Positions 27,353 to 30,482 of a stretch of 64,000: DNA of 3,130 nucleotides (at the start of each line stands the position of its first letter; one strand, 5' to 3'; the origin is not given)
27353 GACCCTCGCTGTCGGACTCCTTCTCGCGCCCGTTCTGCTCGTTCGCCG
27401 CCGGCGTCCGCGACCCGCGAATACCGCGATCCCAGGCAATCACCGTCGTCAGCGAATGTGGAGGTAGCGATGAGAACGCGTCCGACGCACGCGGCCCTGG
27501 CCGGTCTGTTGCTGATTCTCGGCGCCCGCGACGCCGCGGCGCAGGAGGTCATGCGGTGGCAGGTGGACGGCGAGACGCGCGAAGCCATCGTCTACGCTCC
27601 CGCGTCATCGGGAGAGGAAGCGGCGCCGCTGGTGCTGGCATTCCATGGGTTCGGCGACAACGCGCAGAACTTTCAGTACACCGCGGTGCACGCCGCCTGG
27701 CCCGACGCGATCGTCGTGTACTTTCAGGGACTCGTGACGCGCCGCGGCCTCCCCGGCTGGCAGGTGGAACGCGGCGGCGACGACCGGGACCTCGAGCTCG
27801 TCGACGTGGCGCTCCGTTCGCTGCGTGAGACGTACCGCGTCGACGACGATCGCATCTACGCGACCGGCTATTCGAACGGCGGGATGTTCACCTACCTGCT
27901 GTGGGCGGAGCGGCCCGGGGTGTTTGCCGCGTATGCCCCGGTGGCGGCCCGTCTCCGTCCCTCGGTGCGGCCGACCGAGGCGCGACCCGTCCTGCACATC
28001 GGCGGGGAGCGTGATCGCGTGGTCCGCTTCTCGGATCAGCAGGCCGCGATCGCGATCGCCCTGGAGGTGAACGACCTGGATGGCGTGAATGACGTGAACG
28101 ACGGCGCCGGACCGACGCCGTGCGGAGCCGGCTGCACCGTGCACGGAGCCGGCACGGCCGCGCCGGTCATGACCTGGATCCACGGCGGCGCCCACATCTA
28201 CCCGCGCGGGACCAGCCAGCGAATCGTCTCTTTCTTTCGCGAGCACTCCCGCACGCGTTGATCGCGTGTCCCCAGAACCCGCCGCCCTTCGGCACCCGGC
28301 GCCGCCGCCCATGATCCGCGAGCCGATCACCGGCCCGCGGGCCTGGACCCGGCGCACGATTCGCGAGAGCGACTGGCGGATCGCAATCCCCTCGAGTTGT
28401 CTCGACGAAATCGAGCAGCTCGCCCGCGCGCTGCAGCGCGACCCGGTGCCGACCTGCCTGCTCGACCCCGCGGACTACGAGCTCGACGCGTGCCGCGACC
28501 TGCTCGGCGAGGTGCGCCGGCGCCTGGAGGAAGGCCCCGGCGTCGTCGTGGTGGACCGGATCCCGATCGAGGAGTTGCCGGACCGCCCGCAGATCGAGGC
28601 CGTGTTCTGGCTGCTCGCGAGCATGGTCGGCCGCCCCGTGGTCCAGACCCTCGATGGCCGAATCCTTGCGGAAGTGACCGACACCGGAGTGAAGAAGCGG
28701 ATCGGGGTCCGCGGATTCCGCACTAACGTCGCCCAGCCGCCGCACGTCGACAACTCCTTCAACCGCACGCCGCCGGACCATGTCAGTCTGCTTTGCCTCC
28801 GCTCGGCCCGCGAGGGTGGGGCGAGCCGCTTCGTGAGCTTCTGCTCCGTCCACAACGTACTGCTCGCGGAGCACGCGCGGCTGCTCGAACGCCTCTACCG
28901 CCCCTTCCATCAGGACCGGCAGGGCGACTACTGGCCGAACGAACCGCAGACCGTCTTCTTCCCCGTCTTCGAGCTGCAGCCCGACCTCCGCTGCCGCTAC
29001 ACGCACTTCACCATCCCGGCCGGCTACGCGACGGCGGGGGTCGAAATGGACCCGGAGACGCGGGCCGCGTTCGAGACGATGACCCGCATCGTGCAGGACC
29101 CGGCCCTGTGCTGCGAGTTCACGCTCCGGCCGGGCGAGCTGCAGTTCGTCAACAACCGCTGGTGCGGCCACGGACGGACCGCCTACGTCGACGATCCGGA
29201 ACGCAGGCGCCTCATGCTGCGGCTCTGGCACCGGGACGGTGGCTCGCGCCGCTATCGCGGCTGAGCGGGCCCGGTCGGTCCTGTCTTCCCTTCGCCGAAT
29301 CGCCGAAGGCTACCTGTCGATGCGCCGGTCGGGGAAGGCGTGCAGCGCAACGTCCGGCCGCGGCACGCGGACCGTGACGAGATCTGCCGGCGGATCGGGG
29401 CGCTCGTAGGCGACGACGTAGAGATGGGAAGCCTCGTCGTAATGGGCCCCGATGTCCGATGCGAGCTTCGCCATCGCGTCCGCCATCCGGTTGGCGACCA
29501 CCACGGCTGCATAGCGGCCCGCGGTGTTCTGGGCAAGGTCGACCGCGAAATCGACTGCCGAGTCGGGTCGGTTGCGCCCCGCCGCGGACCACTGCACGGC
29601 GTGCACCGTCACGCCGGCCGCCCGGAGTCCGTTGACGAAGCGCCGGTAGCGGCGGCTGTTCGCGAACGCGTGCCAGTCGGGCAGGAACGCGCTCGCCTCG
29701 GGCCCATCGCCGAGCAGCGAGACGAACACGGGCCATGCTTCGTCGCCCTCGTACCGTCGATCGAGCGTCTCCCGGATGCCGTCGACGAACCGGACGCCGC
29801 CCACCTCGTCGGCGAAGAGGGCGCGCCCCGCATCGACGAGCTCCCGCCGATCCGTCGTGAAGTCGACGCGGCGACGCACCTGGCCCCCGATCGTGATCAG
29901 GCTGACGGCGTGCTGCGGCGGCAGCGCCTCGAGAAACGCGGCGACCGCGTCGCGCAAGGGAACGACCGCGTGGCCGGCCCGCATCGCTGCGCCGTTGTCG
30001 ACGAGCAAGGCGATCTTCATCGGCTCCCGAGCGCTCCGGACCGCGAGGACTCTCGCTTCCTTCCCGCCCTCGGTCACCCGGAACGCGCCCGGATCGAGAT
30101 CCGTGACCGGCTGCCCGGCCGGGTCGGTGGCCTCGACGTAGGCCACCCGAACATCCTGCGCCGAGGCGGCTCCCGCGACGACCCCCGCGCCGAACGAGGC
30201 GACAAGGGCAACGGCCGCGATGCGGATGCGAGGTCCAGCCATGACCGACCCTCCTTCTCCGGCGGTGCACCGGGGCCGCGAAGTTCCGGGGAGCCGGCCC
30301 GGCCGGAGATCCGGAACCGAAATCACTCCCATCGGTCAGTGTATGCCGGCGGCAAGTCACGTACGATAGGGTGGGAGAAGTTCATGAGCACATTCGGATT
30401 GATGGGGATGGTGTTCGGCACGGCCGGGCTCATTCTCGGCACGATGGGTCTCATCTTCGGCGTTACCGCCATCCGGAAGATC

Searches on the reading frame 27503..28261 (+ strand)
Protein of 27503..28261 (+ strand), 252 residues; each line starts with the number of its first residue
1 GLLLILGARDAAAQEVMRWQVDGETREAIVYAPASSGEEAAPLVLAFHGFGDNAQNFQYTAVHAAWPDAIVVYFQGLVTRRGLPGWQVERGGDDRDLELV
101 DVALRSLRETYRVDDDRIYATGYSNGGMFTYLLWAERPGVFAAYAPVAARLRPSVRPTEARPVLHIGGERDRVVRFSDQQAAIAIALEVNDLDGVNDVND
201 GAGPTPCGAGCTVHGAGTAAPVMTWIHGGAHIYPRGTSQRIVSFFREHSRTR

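Call 35: search_protein_families(library=pfam, proteins=[window:27503-28261:+], max_evalue=0.001)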
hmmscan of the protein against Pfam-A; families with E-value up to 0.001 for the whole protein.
window:27503-28261:+ (252 aa): 4 families
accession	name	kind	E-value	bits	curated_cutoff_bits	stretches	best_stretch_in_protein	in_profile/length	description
PF00326.27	Peptidase_S9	-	3.1e-06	27.3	22.6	1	103-148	51-96/213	Prolyl oligopeptidase family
PF10503.15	Esterase_PHB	-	0.00031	20.5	23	0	30-145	5-126/219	Esterase PHB depolymerase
PF01738.24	DLH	-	0.00093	19.3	21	0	100-180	81-163/217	Dienelactone hydrolase family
PF00756.26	Esterase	-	0.00096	19.4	22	0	107-185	106-186/251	Putative esterase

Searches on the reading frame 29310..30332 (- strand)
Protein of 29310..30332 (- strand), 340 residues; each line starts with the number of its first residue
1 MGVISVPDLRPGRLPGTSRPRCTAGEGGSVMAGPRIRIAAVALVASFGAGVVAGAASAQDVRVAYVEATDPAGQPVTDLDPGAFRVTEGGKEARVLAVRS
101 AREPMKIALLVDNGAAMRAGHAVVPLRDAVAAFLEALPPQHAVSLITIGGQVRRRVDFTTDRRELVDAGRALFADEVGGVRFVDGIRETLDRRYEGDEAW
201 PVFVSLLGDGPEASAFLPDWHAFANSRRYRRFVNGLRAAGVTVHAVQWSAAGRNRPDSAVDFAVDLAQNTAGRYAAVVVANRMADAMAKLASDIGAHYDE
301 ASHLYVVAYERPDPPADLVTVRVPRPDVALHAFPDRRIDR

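Call 35: search_protein_families(library=pfam, proteins=[window:29310-30332:-], max_evalue=0.001)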
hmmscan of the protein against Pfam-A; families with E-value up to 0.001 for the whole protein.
window:29310-30332:- (340 aa): 1 family
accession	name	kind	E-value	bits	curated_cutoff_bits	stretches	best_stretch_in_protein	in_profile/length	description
PF13519.12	VWA_2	-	7.4e-08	33.4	27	1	108-188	2-84/107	von Willebrand factor type A domain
